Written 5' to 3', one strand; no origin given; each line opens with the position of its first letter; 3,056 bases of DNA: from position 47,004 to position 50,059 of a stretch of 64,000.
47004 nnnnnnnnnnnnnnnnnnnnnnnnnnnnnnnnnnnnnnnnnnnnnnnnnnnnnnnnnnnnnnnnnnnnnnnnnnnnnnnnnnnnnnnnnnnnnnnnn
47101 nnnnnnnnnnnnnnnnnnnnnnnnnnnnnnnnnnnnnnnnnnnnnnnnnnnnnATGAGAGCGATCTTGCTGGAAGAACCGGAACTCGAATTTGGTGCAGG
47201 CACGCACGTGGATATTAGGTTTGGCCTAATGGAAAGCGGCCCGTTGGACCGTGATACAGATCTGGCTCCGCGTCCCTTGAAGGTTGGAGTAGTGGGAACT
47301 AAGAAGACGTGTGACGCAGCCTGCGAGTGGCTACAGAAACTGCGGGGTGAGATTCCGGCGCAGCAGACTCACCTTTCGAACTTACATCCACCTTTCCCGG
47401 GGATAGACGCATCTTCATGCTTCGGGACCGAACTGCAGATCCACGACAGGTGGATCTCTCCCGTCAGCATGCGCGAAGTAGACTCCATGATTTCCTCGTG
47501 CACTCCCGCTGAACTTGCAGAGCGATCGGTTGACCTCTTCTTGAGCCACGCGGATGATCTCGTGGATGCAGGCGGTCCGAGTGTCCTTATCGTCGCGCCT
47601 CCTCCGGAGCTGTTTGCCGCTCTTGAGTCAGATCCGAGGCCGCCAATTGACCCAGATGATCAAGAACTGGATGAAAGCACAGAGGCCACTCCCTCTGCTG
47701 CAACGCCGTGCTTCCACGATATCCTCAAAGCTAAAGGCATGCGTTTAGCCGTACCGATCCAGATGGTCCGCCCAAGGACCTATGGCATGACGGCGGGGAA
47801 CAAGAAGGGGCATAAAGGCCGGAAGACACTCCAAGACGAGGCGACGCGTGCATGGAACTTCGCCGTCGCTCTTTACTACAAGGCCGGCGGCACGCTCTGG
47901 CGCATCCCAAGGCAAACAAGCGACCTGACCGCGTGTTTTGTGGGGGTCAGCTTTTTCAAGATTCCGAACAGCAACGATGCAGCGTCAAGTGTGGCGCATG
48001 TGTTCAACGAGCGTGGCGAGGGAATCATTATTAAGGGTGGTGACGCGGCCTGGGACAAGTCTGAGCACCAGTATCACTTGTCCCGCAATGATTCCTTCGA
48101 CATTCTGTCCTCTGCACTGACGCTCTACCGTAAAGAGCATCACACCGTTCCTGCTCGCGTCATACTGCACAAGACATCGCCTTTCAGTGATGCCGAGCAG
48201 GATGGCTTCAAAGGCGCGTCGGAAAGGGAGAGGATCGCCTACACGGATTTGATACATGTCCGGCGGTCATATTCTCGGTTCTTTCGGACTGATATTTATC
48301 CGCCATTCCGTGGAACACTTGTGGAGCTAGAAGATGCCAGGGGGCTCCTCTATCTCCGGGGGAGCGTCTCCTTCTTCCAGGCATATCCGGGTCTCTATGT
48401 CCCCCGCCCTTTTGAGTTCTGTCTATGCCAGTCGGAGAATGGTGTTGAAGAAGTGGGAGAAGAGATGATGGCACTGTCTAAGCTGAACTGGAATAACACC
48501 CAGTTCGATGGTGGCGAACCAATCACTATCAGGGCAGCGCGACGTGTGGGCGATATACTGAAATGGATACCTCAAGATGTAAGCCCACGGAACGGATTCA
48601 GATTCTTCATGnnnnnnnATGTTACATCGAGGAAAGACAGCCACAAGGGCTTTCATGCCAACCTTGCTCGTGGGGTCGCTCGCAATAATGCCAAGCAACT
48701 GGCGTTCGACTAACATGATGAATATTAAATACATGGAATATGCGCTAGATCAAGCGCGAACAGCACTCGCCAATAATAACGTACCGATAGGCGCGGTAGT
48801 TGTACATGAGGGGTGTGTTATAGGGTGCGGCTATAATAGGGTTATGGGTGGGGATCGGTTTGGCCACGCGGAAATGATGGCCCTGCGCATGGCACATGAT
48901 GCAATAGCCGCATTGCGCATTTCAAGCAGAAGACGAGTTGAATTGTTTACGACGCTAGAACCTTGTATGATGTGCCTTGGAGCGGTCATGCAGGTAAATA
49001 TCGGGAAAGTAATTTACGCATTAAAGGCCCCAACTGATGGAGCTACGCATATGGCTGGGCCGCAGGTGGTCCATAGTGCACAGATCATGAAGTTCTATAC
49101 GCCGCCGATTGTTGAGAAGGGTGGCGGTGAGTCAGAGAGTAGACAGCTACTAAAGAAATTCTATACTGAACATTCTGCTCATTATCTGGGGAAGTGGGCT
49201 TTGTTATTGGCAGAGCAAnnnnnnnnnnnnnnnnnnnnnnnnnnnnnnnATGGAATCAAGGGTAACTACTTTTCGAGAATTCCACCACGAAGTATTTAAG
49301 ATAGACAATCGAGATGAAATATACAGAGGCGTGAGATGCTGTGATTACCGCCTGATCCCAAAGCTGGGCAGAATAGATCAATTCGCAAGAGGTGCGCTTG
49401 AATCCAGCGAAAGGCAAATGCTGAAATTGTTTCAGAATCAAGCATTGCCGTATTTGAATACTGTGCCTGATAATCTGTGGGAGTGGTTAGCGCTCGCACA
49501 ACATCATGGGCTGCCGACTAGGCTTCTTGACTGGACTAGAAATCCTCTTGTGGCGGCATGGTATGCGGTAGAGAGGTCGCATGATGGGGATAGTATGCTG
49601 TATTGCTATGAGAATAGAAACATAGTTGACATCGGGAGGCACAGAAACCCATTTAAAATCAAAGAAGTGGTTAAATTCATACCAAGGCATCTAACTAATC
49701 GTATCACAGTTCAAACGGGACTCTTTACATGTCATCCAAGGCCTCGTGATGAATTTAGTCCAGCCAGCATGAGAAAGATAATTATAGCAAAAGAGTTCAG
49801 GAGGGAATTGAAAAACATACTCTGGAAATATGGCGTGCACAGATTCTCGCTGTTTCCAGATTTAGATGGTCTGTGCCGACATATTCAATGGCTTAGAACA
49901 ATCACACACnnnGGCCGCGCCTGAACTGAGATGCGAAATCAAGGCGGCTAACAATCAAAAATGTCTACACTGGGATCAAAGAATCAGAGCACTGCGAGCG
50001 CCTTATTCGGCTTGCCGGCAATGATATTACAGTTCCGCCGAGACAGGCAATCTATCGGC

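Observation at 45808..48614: SPARDA-type short Argonaute system (DREN/DUF4365-APAZ + inactive MID-PIWI pAgo)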

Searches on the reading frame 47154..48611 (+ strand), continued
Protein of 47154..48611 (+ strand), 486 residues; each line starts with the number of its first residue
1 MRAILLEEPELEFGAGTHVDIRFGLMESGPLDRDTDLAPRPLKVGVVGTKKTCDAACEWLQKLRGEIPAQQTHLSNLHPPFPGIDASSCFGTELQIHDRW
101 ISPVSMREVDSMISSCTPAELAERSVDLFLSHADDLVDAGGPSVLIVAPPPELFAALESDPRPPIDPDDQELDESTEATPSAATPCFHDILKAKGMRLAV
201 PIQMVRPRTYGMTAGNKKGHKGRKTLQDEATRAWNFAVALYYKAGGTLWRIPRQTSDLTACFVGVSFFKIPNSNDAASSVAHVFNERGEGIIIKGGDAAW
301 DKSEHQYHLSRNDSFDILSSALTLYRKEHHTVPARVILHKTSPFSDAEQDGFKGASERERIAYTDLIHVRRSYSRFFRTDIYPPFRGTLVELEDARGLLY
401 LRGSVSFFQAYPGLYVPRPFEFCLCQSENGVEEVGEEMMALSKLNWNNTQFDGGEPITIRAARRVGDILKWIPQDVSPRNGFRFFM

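Call 40: search_dna_similar(query=window:47154-48611:+, collection=plasmids, mode=protein, max_evalue=1e-20, max_rows=25)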
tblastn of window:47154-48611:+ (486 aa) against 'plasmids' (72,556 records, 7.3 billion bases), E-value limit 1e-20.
Records with a match: 91; places in all: 94; records where one place covers at least 80% of the query: 80.
Best place of each record, by identity: <60% 91.
By first word of the organism name: Rhizobium 14; Bradyrhizobium 9; Mesorhizobium 4; Haloarcula 4; Sinorhizobium 4; Sphingomonas 3; Halorarius 3; Novosphingobium 2; Phaeobacter 2; Methylosinus 2; and 36 more.
By predicted mobility (MOB-suite, as given by PLSDB): conjugative 46; non-mobilizable 41; mobilizable 4.
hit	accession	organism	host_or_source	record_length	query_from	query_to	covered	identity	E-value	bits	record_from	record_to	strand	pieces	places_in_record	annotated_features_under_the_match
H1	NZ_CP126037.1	Bradyrhizobium elkanii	Glycine max,soybean,root nodule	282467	6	486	99%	40.8%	1e-103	347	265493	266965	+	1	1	hypothetical protein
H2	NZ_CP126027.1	Bradyrhizobium elkanii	Glycine max,soybean,root nodule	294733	6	486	99%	40.8%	1e-103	347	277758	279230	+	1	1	hypothetical protein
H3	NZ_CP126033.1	Bradyrhizobium elkanii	Glycine max,soybean,root nodule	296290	6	486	99%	40.8%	1e-103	347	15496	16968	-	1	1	hypothetical protein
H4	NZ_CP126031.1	Bradyrhizobium elkanii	Glycine max,soybean,root nodule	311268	6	486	99%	40.8%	1e-103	347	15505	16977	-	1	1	hypothetical protein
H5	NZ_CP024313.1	Rhizobium sp. NXC24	Phaseolus vulgaris,cell culture,plant ...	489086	8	486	99%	38.1%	1e-96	327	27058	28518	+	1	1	hypothetical protein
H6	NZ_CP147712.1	Bradyrhizobium septentrionale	Glycine max,cell culture,Root nodule ...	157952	6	486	99%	37.9%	2e-99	334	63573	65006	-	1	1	hypothetical protein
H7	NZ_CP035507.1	Haematobacter massiliensis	single cell,human skin swab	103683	1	486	100%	37.3%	1e-90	309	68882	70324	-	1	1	hypothetical protein | DUF4365 domain-containing protein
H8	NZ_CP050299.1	Mesorhizobium huakuii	Oxytropis kamtschatica,cell ...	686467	1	486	95%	37.6%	1e-81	331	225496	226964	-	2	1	hypothetical protein | DUF4365 domain-containing protein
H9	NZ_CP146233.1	Pararoseomonas sp. SCSIO 73927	sediment,marine sediment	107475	1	486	100%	35.5%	1e-92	315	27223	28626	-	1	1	hypothetical protein (x2)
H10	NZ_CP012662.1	Frigidibacter mobilis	oil-production water,oil-production ...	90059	1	486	100%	35.1%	2e-75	309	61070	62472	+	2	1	SMEK domain-containing protein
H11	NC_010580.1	Beijerinckia indica subsp. indica ATCC 9039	-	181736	5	486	99%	35.2%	4e-76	267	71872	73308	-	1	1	hypothetical protein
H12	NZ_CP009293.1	Novosphingobium pentaromativorans US6-1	mud sediment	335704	1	486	100%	34.5%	1e-88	303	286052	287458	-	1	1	Piwi domain-containing protein | SMEK domain-containing protein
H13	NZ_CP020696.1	Sulfitobacter sp. D7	calanoid copepod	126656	5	486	99%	34.8%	3e-73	259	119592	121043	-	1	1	hypothetical protein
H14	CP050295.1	Mesorhizobium loti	Oxytropis kamtschatica,cell ...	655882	18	482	96%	36.0%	2e-91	311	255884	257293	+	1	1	none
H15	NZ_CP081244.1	Phaeobacter inhibens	-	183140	5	486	99%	34.4%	5e-74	261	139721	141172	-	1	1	hypothetical protein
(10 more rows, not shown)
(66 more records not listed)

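Call 41: find_encoding_contigs(protein=P0002, flank=10000, max_places=3)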
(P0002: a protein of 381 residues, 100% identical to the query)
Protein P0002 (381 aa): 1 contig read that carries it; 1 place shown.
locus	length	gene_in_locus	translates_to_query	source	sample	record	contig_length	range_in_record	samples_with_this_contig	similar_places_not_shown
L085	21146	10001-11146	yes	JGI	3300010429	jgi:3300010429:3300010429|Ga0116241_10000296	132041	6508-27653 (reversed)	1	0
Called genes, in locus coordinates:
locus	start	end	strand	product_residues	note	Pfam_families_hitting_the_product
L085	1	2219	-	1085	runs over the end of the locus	PF01612:DNA_pol_A_exo1, PF00476:DNA_pol_A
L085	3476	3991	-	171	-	-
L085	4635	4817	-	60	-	-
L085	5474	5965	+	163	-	-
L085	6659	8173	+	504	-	-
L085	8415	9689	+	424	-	PF14280:DUF4365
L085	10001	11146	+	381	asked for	-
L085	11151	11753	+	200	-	PF00383:dCMP_cyt_deam_1, PF14437:MafB19-deam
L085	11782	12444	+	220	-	PF08867:FRG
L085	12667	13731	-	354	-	-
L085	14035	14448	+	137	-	-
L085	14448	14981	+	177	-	-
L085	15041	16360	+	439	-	PF12697:Abhydrolase_6 (weak), PF02450:LCAT, PF00561:Abhydrolase_1 (weak)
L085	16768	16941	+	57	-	-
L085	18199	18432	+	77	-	-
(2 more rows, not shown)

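Call 61: find_related_loci(query=A2, collection=viral_contigs, flank=8000)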
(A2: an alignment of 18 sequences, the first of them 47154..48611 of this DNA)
Query A2 (486 aa) in viral_contigs; peptide patterns used: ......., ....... (x = any residue, [..] = any of these).
134 stretches matched a pattern, but none encodes a relative of the query by tblastn (E <= 1e-3).

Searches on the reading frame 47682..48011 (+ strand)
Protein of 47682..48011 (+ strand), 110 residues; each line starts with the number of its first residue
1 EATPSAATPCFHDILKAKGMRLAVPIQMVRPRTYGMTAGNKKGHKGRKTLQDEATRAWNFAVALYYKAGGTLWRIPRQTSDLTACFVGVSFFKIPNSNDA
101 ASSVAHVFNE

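Call 58: search_solved_structures(query=window:47682-48011:+, show_alignments=5, max_evalue=0.01)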
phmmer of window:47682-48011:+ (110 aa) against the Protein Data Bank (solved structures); distinct sequences matched with E-value up to 0.01: 10.
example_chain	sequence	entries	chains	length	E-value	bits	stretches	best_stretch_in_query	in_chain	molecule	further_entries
9qbp_B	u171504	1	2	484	1.3e-13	54.5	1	9-110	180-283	Protein argonaute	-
9qbl_B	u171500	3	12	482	2.5e-13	53.6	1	11-110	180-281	Protein argonaute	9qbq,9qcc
9jsb_A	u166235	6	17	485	2.9e-13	53.3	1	7-110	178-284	Ago | pAgo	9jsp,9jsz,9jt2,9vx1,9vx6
9om4_B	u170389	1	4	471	1.4e-07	35.1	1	14-100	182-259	Prokaryotic argonaute MID-PIWI family protein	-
8qlo_B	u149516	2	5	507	1.5e-07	35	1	10-100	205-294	Short prokaryotic Argonaute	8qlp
8ifk_B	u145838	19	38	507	9.1e-07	32.5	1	10-100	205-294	Piwi domain-containing protein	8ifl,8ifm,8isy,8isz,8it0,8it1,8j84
8j8h_A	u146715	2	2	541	9.8e-07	32.4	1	10-100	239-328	Piwi domain-containing protein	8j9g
8j7s_A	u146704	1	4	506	9.2e-06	29.2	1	10-100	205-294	Piwi domain-containing protein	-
8fex_B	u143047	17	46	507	9.2e-06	29.2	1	10-100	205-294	short pAgo | Piwi domain-containing protein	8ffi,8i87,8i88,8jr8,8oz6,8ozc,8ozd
8in8_C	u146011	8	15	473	0.0094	19.6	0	49-94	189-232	Piwi domain protein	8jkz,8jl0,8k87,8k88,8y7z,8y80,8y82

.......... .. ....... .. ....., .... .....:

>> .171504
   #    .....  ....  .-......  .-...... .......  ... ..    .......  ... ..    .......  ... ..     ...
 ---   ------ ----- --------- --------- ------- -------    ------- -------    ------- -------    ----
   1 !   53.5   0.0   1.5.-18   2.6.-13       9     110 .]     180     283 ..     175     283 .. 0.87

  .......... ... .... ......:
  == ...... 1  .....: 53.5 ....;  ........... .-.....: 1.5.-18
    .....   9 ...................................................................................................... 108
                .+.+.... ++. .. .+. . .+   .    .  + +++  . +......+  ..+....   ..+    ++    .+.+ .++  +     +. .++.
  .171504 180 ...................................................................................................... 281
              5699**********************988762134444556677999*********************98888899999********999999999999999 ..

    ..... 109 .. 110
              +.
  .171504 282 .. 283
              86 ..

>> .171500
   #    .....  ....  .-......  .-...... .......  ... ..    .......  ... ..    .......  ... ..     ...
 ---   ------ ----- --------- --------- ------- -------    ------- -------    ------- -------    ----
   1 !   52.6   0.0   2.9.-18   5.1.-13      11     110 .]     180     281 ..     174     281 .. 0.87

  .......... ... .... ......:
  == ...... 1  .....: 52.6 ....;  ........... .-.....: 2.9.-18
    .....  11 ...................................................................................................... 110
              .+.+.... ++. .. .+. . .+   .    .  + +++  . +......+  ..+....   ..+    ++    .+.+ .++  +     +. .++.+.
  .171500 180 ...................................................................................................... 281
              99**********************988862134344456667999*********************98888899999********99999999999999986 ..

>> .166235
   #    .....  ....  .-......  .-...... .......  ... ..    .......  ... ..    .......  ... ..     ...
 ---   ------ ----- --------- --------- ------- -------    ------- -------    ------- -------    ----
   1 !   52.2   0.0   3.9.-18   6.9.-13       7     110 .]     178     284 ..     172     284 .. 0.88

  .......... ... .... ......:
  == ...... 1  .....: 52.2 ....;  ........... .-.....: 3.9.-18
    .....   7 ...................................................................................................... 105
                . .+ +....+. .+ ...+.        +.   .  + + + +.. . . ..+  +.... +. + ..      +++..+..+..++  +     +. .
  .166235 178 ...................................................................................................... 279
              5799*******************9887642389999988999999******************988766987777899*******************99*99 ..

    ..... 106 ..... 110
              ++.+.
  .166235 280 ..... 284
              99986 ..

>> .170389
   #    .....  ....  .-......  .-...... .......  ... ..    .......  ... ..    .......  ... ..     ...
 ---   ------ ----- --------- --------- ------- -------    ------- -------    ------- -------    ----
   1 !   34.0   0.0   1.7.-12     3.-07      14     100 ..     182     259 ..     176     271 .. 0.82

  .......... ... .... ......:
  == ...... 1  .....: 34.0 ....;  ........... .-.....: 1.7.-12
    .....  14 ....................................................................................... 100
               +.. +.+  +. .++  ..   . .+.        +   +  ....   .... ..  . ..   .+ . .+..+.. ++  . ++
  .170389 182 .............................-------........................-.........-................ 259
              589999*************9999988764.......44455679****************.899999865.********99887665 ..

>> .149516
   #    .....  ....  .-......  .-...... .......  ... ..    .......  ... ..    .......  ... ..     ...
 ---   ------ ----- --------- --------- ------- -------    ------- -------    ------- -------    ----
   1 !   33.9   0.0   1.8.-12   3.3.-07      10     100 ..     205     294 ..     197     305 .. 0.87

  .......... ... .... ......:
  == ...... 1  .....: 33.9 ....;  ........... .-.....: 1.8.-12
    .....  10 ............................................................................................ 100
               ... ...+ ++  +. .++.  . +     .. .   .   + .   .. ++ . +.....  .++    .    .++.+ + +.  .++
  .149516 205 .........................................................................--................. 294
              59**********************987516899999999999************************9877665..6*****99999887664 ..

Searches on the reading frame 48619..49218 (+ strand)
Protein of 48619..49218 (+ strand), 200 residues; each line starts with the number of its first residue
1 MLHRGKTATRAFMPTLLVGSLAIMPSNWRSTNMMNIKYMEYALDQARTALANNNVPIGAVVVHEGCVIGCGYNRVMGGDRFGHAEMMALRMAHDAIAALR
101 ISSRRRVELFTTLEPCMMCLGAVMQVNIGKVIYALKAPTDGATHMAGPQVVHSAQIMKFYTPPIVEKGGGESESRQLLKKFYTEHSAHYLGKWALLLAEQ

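Call 3: search_protein_families(library=pfam, proteins=[window:48619-49218:+], max_evalue=0.01)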
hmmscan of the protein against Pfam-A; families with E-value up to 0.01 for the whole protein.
window:48619-49218:+ (200 aa): 3 families
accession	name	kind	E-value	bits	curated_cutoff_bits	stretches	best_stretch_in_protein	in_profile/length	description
PF00383.29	dCMP_cyt_deam_1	-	9.7e-20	70.8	25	1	36-134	5-101/102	Cytidine and deoxycytidylate deaminase zinc-binding region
PF14437.12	MafB19-deam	-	1.3e-18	67.7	27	1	37-144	5-110/142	MafB19-like deaminase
PF14439.12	Bd3614-deam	-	0.00031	21.1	38.5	1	59-127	13-78/113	Bd3614-like deaminase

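Call 4: search_protein_families(library=padloc, proteins=[window:48619-49218:+], max_evalue=0.01)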
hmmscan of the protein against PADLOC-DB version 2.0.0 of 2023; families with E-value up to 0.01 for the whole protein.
window:48619-49218:+ (200 aa): 1 family
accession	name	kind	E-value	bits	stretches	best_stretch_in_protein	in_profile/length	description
PDLC02373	dCTPase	-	3.9e-05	20.7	1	82-133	439-485/630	-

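Call 5: search_protein_families(library=ncbifam, proteins=[window:48619-49218:+], max_evalue=0.01)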
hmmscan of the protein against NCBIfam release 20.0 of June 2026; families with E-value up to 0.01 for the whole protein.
window:48619-49218:+ (200 aa): 5 families
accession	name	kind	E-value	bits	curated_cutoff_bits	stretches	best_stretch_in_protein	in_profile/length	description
NF008113.2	PRK10860.1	equivalog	5.5e-21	75.1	150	1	35-142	7-112/165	tRNA adenosine(34) deaminase TadA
TIGR00326.1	eubact_ribD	equivalog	2.6e-09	36.7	156.35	1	39-139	1-98/343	bifunctional diaminohydroxyphosphoribosylaminopyrimidine deaminase/5-amino-6-(5-phosphoribosylamino)uracil reductase RibD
NF008052.0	PRK10786.1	equivalog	3.2e-06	26.1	500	1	37-139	5-104/367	bifunctional diaminohydroxyphosphoribosylaminopyrimidine deaminase/5-amino-6-(5-phosphoribosylamino)uracil reductase RibD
TIGR02571.1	ComEB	equivalog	0.00044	20.2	219.45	1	54-134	24-115/151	ComE operon protein 2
NF041025.1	antiphage_deaminase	equivalog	0.00086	18.3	400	1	80-133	336-385/437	anti-phage dCTP deaminase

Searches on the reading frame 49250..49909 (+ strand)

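Call 3: search_protein_families(library=pfam, proteins=[window:49250-49909:+], max_evalue=0.01)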
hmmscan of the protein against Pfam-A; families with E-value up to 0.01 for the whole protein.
window:49250-49909:+ (220 aa): 1 family
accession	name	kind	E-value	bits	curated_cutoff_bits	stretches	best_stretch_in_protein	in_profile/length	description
PF08867.16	FRG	-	5.1e-27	95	25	1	24-113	4-92/94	FRG domain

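Call 4: search_protein_families(library=padloc, proteins=[window:49250-49909:+], max_evalue=0.01)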
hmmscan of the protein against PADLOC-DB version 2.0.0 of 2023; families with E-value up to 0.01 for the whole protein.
window:49250-49909:+ (220 aa): 14 families
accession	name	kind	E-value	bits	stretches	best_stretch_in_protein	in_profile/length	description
PDLC04938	PDC-S15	-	1.6e-73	245.6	1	3-215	43-269/276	-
PDLC04937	PDC-S15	-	8.3e-35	118.6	1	4-214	16-246/254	-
PDLC04929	PDC-S15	-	2.2e-34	117.8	2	32-112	44-127/308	-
PDLC04936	PDC-S15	-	3.7e-25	86.9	2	4-120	26-139/300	-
PDLC04933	PDC-S15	-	6.4e-22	76.4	2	4-122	8-127/286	-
PDLC04934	PDC-S15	-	6.8e-20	69.5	1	12-164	50-206/416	-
PDLC04931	PDC-S15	-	3.1e-19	67.8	1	7-210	47-266/282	-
PDLC04926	PDC-S15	-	6.6e-18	62.8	1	12-121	23-132/300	-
PDLC04940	PDC-S15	-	3.2e-13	47.9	1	50-209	98-260/280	-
PDLC04927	PDC-S15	-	4.7e-12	43.5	1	74-112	83-121/422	-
PDLC04935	PDC-S15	-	4.3e-11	40.4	1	22-169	138-282/535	-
PDLC04930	PDC-S15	-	4.9e-09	33.7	1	78-109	83-114/380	-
PDLC04932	PDC-S15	-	3.3e-07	28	1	65-110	98-142/324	-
PDLC04939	PDC-S15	-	2.3e-06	24.8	1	76-108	78-110/487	-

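Call 5: search_protein_families(library=ncbifam, proteins=[window:49250-49909:+], max_evalue=0.01)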
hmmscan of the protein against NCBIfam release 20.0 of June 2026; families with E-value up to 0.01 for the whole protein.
window:49250-49909:+ (220 aa): 0 families
